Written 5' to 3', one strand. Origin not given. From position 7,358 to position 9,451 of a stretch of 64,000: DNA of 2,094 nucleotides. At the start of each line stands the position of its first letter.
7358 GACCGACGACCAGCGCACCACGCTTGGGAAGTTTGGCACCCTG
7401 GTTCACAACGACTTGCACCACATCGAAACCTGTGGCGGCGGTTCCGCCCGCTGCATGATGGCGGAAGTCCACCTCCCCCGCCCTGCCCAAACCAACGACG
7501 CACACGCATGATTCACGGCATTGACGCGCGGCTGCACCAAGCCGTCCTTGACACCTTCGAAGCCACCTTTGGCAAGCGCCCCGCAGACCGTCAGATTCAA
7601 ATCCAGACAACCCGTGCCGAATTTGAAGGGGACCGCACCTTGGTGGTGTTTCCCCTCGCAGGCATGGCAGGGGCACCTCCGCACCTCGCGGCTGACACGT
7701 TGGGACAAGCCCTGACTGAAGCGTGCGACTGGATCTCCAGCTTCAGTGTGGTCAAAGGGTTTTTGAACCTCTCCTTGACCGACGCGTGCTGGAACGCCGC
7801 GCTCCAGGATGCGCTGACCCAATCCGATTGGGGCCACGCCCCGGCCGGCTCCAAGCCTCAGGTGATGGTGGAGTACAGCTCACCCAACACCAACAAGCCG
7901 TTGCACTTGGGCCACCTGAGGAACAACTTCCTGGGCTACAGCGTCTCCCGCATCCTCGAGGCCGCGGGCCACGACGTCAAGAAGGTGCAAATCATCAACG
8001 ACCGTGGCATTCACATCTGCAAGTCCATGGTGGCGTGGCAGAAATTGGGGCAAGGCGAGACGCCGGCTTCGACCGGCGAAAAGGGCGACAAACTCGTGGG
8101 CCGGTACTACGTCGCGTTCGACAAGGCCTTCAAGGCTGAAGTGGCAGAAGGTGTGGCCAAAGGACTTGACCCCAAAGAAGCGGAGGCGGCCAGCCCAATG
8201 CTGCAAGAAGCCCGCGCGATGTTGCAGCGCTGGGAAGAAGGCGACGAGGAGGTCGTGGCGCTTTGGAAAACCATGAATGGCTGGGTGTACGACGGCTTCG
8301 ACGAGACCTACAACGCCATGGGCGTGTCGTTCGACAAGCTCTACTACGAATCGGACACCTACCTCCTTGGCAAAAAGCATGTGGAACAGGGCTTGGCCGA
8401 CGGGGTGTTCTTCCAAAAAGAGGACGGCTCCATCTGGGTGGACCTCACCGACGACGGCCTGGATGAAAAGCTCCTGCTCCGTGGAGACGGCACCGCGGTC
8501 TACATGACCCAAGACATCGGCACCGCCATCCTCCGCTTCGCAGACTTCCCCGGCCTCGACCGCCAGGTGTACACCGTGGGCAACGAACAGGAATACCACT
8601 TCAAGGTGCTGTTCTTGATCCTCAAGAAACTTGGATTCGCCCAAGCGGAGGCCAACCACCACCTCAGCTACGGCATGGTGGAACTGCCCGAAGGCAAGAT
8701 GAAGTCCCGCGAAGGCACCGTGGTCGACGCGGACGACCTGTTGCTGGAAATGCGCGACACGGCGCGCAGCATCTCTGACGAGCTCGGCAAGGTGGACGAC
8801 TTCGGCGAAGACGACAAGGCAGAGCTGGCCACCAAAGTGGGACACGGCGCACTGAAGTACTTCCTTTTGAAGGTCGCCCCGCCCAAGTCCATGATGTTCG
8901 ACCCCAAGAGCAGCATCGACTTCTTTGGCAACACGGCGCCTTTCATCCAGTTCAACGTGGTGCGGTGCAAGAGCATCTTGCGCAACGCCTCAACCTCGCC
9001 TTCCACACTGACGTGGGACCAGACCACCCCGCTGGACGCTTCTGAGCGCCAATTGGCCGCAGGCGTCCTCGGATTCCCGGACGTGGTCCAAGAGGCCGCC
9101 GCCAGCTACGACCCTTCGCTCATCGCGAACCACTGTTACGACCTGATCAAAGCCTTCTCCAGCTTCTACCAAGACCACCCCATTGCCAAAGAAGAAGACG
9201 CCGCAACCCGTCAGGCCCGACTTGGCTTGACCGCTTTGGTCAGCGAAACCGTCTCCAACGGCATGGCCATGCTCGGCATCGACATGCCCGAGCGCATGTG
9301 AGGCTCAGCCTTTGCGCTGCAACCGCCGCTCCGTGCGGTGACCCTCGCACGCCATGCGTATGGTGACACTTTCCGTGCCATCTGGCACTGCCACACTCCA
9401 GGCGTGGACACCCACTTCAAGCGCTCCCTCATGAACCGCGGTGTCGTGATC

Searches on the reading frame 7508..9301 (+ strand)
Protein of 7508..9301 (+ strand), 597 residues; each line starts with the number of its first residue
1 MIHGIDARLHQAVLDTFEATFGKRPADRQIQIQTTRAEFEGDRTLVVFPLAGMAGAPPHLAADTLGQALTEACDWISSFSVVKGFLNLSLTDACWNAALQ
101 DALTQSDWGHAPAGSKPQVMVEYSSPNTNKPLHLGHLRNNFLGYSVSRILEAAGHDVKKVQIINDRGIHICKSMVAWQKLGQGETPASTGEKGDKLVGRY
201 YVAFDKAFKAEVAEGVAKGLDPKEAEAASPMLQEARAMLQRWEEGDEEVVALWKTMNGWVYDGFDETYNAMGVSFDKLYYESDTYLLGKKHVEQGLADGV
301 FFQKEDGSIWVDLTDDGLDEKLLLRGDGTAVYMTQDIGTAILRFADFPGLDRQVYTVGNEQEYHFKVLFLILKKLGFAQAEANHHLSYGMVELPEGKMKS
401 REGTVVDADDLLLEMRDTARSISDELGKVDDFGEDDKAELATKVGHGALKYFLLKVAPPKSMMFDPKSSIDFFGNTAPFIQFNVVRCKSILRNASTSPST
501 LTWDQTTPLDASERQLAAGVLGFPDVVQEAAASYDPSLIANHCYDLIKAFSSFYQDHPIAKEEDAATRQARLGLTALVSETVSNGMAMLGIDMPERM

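Call 55: search_protein_families(library=pfam, proteins=[window:7508-9301:+], max_evalue=0.0001)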
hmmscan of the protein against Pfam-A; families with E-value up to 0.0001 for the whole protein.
window:7508-9301:+ (597 aa): 2 families
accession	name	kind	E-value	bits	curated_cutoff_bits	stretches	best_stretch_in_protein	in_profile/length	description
PF00750.26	tRNA-synt_1d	-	4.6e-44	151.3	23.3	1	100-455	3-338/349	tRNA synthetases class I (R), catalytic domain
PF05746.21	DALR_1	-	1.9e-28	99.3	22.3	1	480-597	1-117/117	DALR anticodon binding domain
